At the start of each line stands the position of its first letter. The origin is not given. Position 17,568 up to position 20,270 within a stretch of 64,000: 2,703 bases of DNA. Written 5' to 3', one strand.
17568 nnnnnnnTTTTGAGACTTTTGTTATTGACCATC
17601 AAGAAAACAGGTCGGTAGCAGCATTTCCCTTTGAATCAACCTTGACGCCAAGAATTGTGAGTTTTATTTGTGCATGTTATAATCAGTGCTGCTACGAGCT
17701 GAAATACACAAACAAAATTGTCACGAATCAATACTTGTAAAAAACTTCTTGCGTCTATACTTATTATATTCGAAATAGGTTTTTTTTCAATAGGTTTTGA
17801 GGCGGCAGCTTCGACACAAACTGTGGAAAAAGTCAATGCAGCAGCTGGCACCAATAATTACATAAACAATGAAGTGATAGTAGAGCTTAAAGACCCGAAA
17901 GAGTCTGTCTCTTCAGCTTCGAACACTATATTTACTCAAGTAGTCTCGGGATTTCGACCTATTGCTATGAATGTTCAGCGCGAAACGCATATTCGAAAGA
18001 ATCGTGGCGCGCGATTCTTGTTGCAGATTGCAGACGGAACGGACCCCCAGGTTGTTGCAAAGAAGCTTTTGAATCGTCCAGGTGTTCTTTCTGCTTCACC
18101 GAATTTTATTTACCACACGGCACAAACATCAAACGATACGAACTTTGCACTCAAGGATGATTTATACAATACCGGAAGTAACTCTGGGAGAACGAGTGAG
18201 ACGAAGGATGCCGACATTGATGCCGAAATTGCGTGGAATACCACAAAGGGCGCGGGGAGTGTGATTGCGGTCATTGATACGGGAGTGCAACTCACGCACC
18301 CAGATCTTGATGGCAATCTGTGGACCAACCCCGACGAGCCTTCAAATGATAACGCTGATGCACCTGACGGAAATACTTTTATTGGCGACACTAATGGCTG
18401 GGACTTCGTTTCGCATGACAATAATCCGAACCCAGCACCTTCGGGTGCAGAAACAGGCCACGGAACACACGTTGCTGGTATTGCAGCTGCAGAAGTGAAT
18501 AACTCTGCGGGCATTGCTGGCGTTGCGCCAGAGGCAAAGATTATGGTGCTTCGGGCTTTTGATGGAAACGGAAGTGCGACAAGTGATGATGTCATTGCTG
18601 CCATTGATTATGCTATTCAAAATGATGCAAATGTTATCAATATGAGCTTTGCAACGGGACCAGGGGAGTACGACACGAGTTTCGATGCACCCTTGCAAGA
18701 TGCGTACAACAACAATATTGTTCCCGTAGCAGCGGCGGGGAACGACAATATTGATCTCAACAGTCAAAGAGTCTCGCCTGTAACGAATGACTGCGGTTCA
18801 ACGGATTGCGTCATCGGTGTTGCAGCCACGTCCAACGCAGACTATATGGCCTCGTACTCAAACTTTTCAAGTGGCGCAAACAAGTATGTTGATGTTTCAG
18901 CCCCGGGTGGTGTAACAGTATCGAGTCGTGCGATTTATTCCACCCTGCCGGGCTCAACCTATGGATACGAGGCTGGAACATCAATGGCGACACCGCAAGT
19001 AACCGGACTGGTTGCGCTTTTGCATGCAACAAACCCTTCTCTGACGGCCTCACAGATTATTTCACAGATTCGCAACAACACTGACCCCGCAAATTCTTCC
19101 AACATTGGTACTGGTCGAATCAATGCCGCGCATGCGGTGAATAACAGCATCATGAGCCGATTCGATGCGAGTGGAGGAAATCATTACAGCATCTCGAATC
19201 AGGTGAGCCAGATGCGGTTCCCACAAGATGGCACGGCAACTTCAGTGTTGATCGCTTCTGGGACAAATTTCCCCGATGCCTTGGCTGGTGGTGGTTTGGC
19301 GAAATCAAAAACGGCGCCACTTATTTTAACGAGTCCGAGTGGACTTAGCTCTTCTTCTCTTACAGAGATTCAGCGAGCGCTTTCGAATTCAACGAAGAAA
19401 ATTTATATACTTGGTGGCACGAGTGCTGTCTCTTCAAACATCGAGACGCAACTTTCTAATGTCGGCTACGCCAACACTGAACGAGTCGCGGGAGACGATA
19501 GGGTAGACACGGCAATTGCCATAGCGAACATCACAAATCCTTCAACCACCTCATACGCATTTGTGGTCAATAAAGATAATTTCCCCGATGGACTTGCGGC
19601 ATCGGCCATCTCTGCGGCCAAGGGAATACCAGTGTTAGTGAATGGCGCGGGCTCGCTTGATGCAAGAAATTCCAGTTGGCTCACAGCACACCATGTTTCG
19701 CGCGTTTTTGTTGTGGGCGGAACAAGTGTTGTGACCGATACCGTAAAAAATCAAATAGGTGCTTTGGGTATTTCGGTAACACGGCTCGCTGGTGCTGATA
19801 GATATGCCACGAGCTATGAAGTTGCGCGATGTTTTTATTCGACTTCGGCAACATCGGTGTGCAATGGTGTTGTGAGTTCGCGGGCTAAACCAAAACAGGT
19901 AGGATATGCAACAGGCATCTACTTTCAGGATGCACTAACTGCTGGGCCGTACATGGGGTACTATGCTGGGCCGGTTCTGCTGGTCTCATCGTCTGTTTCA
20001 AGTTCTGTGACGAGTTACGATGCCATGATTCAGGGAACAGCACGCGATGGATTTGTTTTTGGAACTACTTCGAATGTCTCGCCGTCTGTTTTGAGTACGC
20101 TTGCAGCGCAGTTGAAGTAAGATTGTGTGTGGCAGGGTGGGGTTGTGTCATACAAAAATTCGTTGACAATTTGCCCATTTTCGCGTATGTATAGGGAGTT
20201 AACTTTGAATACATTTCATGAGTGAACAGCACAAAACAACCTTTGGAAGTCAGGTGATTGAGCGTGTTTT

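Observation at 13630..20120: Divergent pair: wall-hydrolase gene and an S8 subtilisin anchored by CW_binding_2 repeats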

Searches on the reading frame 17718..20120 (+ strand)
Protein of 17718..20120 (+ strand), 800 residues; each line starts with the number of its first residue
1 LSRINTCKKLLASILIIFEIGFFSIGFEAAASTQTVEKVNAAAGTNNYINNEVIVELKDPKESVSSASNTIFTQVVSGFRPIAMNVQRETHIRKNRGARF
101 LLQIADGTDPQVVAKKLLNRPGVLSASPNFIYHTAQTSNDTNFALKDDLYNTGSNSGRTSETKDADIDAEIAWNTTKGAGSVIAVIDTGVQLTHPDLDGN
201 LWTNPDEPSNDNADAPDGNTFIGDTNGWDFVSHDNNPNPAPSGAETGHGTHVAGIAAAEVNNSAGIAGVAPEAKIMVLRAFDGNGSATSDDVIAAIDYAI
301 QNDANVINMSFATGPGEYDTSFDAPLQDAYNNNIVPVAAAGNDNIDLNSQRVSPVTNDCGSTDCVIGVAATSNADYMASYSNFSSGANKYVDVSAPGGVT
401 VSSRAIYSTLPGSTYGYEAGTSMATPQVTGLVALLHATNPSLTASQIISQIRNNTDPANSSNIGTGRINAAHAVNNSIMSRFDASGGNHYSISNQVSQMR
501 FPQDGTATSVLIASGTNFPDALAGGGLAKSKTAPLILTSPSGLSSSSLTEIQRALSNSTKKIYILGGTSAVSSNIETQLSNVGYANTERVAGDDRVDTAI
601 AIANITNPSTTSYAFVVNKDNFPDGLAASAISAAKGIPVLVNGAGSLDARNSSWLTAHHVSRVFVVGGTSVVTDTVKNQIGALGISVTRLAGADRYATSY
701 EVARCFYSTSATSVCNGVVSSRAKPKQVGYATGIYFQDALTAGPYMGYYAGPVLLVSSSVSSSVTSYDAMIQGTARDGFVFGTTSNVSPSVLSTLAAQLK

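Call 3: search_protein_families(library=pfam, proteins=[window:17718-20120:+], max_evalue=0.01)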
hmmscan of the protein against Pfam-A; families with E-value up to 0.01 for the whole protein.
window:17718-20120:+ (800 aa): 3 families
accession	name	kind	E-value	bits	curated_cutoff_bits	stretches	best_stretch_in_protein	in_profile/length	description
PF00082.27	Peptidase_S8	-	2.4e-52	178.5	21.8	1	178-462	1-284/288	Subtilase family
PF04122.17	CW_binding_2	-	5.1e-44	149.1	24.9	3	485-576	3-73/73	Cell wall binding domain 2 (CWB2)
PF22148.1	Fervidolysin_NPro-like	-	0.00013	22.7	21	1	37-129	4-81/81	Fervidolysin N-terminal prodomain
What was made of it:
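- On CWB2-anchored cell-wall proteins (PF04122 triplet): Pfam reports three stretches, E 5.1e-44 (call 3).
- On Subtilase family S8: Pfam E 2.4e-52 (call 3). PF22148 scores 22.7 bits against a cut-off of 21 (call 3).
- Checked: Pfam on the plus-strand protein gives Peptidase_S8 at 178-462 (E 2.4e-52), CW_binding_2 in three stretches (E 5.1e-44, 149 bits against a 24.9-bit cut-off) and a weak Fervidolysin-like propeptide at 37-129 (call 3).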

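Call 4: search_protein_families(library=ncbifam, proteins=[window:17718-20120:+], max_evalue=0.01)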
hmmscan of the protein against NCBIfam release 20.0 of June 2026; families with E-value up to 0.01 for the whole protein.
window:17718-20120:+ (800 aa): 8 families
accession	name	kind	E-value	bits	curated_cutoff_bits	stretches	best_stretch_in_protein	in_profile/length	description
TIGR03921.1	T7SS_mycosin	equivalog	4.6e-44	151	278.75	2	225-480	34-291/353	type VII secretion-associated serine protease mycosin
NF033435.1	S-layer_Clost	equivalog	3.8e-28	98.8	650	2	581-703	378-519/728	S-layer protein SlpA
NF033595.1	denti_PrtP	equivalog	1.3e-19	70.3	300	2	304-475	339-503/606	dentilisin complex serine proteinase subunit PrtP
NF040809.1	germ_prot_CspBA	exception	1.5e-13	49.3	1250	2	177-343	650-824/1099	bifunctional germination protease/germinant receptor pseudoprotease CspBA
NF049966.1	QH_SP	equivalog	5.6e-13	48.7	165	1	241-342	35-124/219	subtilisin-like serine protease QhpE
NF040553.1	SGO_0316_fam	subfamily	2e-12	45.7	1400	2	176-342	283-463/1486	SGO_0316/SGO_0317 family LPXTG-anchored serine peptidase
TIGR03895.1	protease_PatA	subfamily_domain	8e-10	38.1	421.05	1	248-439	1-180/606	PatA/PatG family cyanobactin maturation protease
NF040808.2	CspC_non_triad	exception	4.2e-08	32.1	675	1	164-348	81-283/556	bile acid germinant receptor pseudoprotease CspC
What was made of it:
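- Closest known: Subtilisin-type proteases that control wall hydrolases: CspB activating pro-SleC. Different: Matches to CspBA/CspC models are weak, generic S8 similarity (call 4).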

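Call 10: find_homologous_proteins(query=window:17718-20120:+)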
Query window:17718-20120:+ (800 aa): 6258 proteins with E <= 0.001 among 8000 candidates; the best 120 are listed.
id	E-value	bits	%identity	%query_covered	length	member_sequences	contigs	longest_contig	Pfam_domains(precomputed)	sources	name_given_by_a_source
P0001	0.0e+0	1653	100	96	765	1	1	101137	PF04122.18,PF00082.28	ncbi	-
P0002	0.0e+0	1016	59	99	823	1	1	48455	PF04122.18,PF00082.28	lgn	-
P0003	3.4e-295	1000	60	97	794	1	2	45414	PF04122.18,PF00082.28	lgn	-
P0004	4.6e-292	989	59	97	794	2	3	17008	PF04122.18,PF00082.28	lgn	-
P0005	1.9e-285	968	58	97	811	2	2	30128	PF04122.18,PF00082.28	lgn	-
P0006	4.8e-281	953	60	97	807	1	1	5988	PF04122.18,PF00082.28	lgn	-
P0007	9.1e-192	658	47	94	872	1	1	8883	PF04122.18,PF00082.28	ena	-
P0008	2.4e-188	647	45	93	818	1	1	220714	PF04122.18,PF00082.28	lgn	-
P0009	8.7e-100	354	37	88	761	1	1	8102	PF04122.18,PF00082.28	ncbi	-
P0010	4.7e-96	341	36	95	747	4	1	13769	PF22148.2,PF04122.18,PF00082.28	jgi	-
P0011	7.2e-83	298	33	84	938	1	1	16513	PF04122.18,PF00082.28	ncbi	-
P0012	5.2e-82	295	34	91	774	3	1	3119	PF04122.18,PF00082.28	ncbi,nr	ncbi:MAG: S8 family serine peptidase [Chloroflexota bacterium]|nr:S8 family serine peptidase [Chloro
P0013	2.6e-76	276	38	44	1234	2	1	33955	PF13715.13,PF22148.2,PF14686.13,PF23194.2,PF17802.8,PF13620.13,PF00188.33,PF09430.17,PF22904.4,PF17210.10,PF00082.28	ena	-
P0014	3.4e-76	276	39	45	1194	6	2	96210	PF22148.2,PF13620.13,PF00188.33,PF09430.17,PF22904.4,PF17210.10,PF00082.28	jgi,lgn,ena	-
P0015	4.7e-76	275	38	46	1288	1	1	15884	PF04122.18,PF00041.28,PF00082.28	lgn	-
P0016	4.3e-73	265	39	45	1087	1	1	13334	PF22148.2,PF13620.13,PF00188.33,PF00082.28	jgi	jgi:subtilisin family serine protease/uncharacterized protein YkwD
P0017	1.2e-72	264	35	54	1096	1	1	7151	PF22148.2,PF13620.13,PF00188.33,PF22904.4,PF00082.28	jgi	-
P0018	5.7e-71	258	36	44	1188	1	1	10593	PF13715.13,PF22148.2,PF13620.13,PF00188.33,PF09430.17,PF22904.4,PF17210.10,PF00082.28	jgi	jgi:subtilisin family serine protease/uncharacterized protein YkwD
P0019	9.9e-71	258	41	53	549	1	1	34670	PF22148.2,PF00082.28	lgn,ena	-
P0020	1.1e-70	258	39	53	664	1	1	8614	PF22148.2,PF00082.28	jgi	jgi:subtilisin family serine protease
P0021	1.9e-70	257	35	51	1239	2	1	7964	PF13715.13,PF22148.2,PF17802.8,PF13620.13,PF00188.33,PF09430.17,PF22904.4,PF17210.10,PF00082.28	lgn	-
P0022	3.5e-70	256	35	44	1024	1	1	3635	PF22148.2,PF04122.18,PF00082.28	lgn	-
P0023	1.5e-69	254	36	37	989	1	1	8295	PF22148.2,PF13205.13,PF04122.18,PF00082.28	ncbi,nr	ncbi:MAG: S8 family serine peptidase [Chloroflexota bacterium]|nr:S8 family serine peptidase [Chloro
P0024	2.3e-68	250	36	45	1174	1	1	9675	PF22148.2,PF13620.13,PF00188.33,PF22904.4,PF00082.28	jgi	jgi:subtilisin family serine protease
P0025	4.3e-68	249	38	43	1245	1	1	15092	PF23194.2,PF17802.8,PF23193.2,PF13620.13,PF00188.33,PF17210.10,PF00082.28,PF13715.13,PF25020.2,PF22148.2,PF09430.17,PF22904.4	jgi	-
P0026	7.5e-68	248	38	39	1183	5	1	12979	PF13715.13,PF22148.2,PF13620.13,PF00188.33,PF09430.17,PF22904.4,PF17210.10,PF00082.28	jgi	-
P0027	7.1e-64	235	35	45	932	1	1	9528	PF22148.2,PF17963.8,PF17892.8,PF04122.18,PF17803.8,PF00082.28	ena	-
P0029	8.9e-63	231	41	50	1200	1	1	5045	PF22148.2,PF13205.13,PF00395.26,PF00041.28,PF00082.28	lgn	-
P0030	1.3e-62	231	36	42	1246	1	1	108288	PF23194.2,PF17802.8,PF23193.2,PF13620.13,PF00188.33,PF17210.10,PF00082.28,PF13715.13,PF25020.2,PF22148.2,PF09430.17,PF22904.4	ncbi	ncbi:MAG: S8 family serine peptidase [Chloroflexota bacterium]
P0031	1.4e-62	231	38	43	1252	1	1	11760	PF13715.13,PF22148.2,PF23194.2,PF17802.8,PF23193.2,PF13620.13,PF00188.33,PF09430.17,PF22904.4,PF17210.10,PF00082.28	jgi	jgi:subtilisin family serine protease/uncharacterized protein YkwD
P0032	4.4e-62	229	30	93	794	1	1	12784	PF22148.2,PF04122.18,PF00082.28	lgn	-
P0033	5.0e-62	229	37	36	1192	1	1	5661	PF22148.2,PF04122.18,PF00082.28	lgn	-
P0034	7.3e-62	228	37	53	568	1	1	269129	PF22148.2,PF00082.28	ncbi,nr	ncbi:S8 family serine peptidase [Candidatus Saganbacteria bacterium]|nr:S8 family serine peptidase [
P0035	2.2e-61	227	37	53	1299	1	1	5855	PF22073.3,PF22148.2,PF15780.12,PF12371.15,PF22544.3,PF00082.28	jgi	jgi:subtilisin family serine protease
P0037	4.2e-60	223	35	59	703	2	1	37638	PF22148.2,PF24489.2,PF00041.28,PF00082.28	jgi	-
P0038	4.6e-60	222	39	44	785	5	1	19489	PF22148.2,PF00082.28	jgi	jgi:subtilisin family serine protease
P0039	7.2e-60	222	40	47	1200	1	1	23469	PF22148.2,PF15780.12,PF22544.3,PF00082.28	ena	-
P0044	4.3e-59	219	36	58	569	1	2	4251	PF22148.2,PF00082.28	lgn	-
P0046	1.3e-58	218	35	58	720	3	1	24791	PF22148.2,PF01833.31,PF00082.28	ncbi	-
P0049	6.6e-58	215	35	53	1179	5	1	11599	PF22148.2,PF00082.28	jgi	-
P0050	8.4e-58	215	33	85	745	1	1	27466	PF04122.18,PF00082.28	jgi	jgi:type VII secretion-associated serine protease mycosin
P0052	1.4e-57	214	40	47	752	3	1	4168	PF22148.2,PF00082.28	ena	-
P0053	3.0e-57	213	38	58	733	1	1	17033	PF22148.2,PF00041.28,PF00082.28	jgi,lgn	jgi:subtilisin family serine protease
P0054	3.8e-57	213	43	43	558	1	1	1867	PF22148.2,PF00082.28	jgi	jgi:thermitase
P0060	2.9e-56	210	38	53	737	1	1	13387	PF22148.2,PF00082.28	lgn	-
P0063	3.1e-56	210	44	45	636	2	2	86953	PF22148.2,PF25833.1,PF00041.28,PF00082.28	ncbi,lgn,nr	ncbi:MAG: S8 family serine peptidase [Deltaproteobacteria bacterium]|nr:S8 family serine peptidase [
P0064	3.6e-56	210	36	56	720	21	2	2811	PF22148.2,PF01833.31,PF00082.28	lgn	-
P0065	3.9e-56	209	39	48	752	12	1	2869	PF01839.30,PF22148.2,PF13517.13,PF00082.28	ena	-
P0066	5.3e-56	209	40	46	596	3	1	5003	PF22148.2,PF00082.28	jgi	jgi:subtilisin family serine protease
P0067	7.5e-56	208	37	51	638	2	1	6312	PF22148.2,PF00041.28,PF00082.28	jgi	jgi:subtilisin family serine protease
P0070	1.1e-55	208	38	53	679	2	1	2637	PF22148.2,PF00082.28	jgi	jgi:thermitase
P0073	2.1e-55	207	38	54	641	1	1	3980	PF22148.2,PF00041.28,PF00082.28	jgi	jgi:subtilisin family serine protease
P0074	2.1e-55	207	42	47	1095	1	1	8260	PF08126.17,PF22148.2,PF01483.28,PF00082.28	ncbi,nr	ncbi:MAG: S8 family serine peptidase [bacterium]|nr:S8 family serine peptidase [bacterium]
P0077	3.9e-55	206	44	40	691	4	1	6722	PF22148.2,PF00082.28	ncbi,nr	ncbi:MAG TPA: hypothetical protein DCS11_04230, partial [Syntrophus sp. (in: bacteria)]|nr:hypotheti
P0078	6.3e-55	205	38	54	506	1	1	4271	PF22148.2,PF00082.28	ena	-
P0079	7.4e-55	205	36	58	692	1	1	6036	PF22148.2,PF00041.28,PF00082.28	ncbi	-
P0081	8.5e-55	205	37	53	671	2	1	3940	PF22148.2,PF00082.28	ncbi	-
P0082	1.1e-54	205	36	54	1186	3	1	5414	PF22148.2,PF00082.28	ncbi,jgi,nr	ncbi:MAG TPA: S8 family peptidase [Candidatus Polarisedimenticolia bacterium]|nr:S8 family peptidase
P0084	1.6e-54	204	41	39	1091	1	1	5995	PF22148.2,PF13860.13,PF00082.28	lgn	-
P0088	7.7e-54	202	39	48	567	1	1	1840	PF22148.2,PF00082.28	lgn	-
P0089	8.0e-54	202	38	50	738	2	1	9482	PF16655.13,PF22148.2,PF25059.2,PF00041.28,PF00082.28,PF16656.12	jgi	jgi:subtilisin family serine protease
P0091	8.9e-54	202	42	39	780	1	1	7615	PF22148.2,PF20773.6,PF00082.28,PF16656.12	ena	-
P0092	1.1e-53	201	39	47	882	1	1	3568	PF22148.2,PF00082.28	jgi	jgi:subtilisin family serine protease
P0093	1.2e-53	201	41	41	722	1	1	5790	PF22148.2,PF20773.6,PF00082.28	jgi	jgi:subtilisin family serine protease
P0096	1.5e-53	201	39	50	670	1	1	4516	PF22148.2,PF00082.28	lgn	-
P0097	1.6e-53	201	39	54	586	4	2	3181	PF22148.2,PF00082.28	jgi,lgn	jgi:subtilisin family serine protease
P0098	2.0e-53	200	41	46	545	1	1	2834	PF22148.2,PF00082.28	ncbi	-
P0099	2.7e-53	200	31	55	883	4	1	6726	PF22148.2,PF13205.13,PF04122.18,PF00082.28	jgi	jgi:serine protease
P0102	3.3e-53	200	41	41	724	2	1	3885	PF22148.2,PF20773.6,PF00082.28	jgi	jgi:subtilisin family serine protease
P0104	4.2e-53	199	37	59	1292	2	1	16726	PF22148.2,PF00801.27,PF17963.8,PF17892.8,PF17803.8,PF00082.28,PF18911.7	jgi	-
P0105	4.7e-53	199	27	81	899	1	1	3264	PF04122.18,PF00082.28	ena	-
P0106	4.9e-53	199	35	54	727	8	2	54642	PF22148.2,PF00041.28,PF00082.28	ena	-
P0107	5.1e-53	199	45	42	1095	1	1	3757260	PF00112.30,PF22148.2,PF00801.27,PF18560.8,PF00082.28,PF18911.7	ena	-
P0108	5.3e-53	199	40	44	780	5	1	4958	PF22148.2,PF18998.7,PF00082.28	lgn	-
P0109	5.8e-53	199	40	40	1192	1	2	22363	PF22148.2,PF20773.6,PF00082.28,PF16656.12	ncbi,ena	-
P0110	6.0e-53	199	38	51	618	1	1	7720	PF22148.2,PF00041.28,PF00082.28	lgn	-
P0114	1.2e-52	198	36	59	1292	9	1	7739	PF22148.2,PF00801.27,PF17963.8,PF17892.8,PF17803.8,PF00082.28,PF18911.7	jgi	-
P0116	1.2e-52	198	37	53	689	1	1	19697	PF22148.2,PF00082.28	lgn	-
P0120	1.5e-52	198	37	55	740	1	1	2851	PF22148.2,PF00041.28,PF00082.28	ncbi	-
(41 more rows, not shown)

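Call 12: find_encoding_contigs(protein=P0003, flank=10000, max_places=3)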
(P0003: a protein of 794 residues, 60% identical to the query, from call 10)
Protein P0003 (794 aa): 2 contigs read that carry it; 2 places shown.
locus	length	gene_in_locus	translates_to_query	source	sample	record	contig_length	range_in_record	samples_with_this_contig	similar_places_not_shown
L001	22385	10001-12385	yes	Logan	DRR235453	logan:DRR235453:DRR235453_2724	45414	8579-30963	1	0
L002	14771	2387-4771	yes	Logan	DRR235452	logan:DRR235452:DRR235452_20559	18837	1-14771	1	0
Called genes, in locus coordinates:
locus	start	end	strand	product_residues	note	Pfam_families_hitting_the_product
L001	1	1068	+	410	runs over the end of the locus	PF00089:Trypsin, PF13365:Trypsin_2, PF13180:PDZ_2, PF00595:PDZ (weak), PF17820:PDZ_6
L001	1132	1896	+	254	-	PF02706:Wzz (weak)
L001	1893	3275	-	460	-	PF04932:Wzy_C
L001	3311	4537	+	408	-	PF13439:Glyco_transf_4, PF13579:Glyco_trans_4_4 (faint), PF00534:Glycos_transf_1, PF13692:Glyco_trans_1_4, PF13524:Glyco_trans_1_2 (weak)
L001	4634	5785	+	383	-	PF13439:Glyco_transf_4, PF13579:Glyco_trans_4_4 (weak), PF00534:Glycos_transf_1, PF13692:Glyco_trans_1_4, PF13524:Glyco_trans_1_2 (weak)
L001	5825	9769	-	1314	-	PF16158:N_BRCA1_IG (faint), PF01510:Amidase_2, PF08486:SpoIID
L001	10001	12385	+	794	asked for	PF00082:Peptidase_S8, PF04122:CW_binding_2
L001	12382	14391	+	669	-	PF01510:Amidase_2, PF04122:CW_binding_2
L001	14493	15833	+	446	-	PF01943:Polysacc_synt, PF13440:Polysacc_synt_3, PF03023:MurJ (weak)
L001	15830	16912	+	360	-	PF13439:Glyco_transf_4, PF13477:Glyco_trans_4_2, PF20706:GT4-conflict, PF00534:Glycos_transf_1, PF13692:Glyco_trans_1_4, PF13524:Glyco_trans_1_2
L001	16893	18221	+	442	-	PF13439:Glyco_transf_4, PF13579:Glyco_trans_4_4, PF13692:Glyco_trans_1_4 (faint)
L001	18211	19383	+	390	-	PF13524:Glyco_trans_1_2 (weak), PF13692:Glyco_trans_1_4 (weak)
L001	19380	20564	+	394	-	PF13439:Glyco_transf_4, PF13579:Glyco_trans_4_4, PF00534:Glycos_transf_1, PF13692:Glyco_trans_1_4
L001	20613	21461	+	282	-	PF00535:Glycos_transf_2, PF13641:Glyco_tranf_2_3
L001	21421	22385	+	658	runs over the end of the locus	PF13196:DUF4012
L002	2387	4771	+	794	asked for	PF00082:Peptidase_S8, PF04122:CW_binding_2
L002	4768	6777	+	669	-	PF01510:Amidase_2, PF04122:CW_binding_2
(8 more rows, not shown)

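Call 13: find_encoding_contigs(protein=P0008, flank=10000, max_places=3)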
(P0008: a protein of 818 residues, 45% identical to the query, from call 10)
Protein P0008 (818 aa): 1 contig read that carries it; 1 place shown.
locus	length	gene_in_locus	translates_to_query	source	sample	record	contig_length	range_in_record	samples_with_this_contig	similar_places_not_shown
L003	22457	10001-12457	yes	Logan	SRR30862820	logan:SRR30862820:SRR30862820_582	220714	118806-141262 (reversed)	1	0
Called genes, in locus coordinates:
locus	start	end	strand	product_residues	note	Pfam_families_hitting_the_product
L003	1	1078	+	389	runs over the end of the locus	PF00089:Trypsin, PF13365:Trypsin_2, PF13180:PDZ_2, PF17820:PDZ_6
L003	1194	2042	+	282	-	PF13807:GNVR (weak)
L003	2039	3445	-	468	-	PF04932:Wzy_C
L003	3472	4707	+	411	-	PF13439:Glyco_transf_4, PF13477:Glyco_trans_4_2 (weak), PF13579:Glyco_trans_4_4, PF00534:Glycos_transf_1, PF13692:Glyco_trans_1_4, PF13524:Glyco_trans_1_2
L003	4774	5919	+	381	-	PF13439:Glyco_transf_4, PF13579:Glyco_trans_4_4, PF00534:Glycos_transf_1, PF13692:Glyco_trans_1_4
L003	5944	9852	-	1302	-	PF01510:Amidase_2, PF16158:N_BRCA1_IG (faint), PF08486:SpoIID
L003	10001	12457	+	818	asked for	PF00082:Peptidase_S8, PF04122:CW_binding_2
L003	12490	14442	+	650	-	PF01510:Amidase_2, PF04122:CW_binding_2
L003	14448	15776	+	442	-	PF01943:Polysacc_synt, PF13440:Polysacc_synt_3, PF03023:MurJ (weak)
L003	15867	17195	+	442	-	PF13439:Glyco_transf_4, PF13579:Glyco_trans_4_4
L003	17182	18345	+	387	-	PF00534:Glycos_transf_1, PF13692:Glyco_trans_1_4, PF13524:Glyco_trans_1_2 (weak)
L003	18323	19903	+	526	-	PF04932:Wzy_C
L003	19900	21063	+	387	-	PF13579:Glyco_trans_4_4, PF13439:Glyco_transf_4, PF13477:Glyco_trans_4_2 (weak), PF00534:Glycos_transf_1, PF13692:Glyco_trans_1_4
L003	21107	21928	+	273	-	PF00535:Glycos_transf_2, PF13641:Glyco_tranf_2_3, PF13506:Glyco_transf_21 (faint), PF13632:Glyco_trans_2_3 (weak)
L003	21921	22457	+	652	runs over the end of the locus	PF13196:DUF4012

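Call 14: find_encoding_contigs(protein=P0001, flank=10000, max_places=2)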
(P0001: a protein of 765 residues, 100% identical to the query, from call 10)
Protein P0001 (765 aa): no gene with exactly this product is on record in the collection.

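Call 15: list_cluster_members(proteins=[P0001, P0121, P0009, P0011, P0128, P0133])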
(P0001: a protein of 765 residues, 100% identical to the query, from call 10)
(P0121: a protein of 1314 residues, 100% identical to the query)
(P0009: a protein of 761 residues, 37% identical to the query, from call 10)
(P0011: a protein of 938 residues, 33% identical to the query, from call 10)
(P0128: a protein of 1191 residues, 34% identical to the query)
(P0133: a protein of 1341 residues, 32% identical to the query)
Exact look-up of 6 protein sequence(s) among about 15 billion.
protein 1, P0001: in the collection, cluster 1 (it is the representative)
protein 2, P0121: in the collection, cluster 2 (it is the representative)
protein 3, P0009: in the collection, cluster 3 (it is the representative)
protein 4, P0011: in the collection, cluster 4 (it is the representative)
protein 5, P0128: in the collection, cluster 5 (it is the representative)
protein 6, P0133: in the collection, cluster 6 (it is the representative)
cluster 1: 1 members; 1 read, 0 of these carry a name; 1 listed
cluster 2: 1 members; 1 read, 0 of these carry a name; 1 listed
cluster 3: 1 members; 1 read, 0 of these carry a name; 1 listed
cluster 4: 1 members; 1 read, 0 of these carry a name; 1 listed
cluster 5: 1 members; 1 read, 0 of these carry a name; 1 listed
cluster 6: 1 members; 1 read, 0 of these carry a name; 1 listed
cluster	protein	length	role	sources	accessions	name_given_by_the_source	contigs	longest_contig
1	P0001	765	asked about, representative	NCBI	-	-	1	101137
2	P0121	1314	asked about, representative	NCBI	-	-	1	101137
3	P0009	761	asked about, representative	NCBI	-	-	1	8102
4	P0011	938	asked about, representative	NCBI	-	-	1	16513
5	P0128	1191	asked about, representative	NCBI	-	-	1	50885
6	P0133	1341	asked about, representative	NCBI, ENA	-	-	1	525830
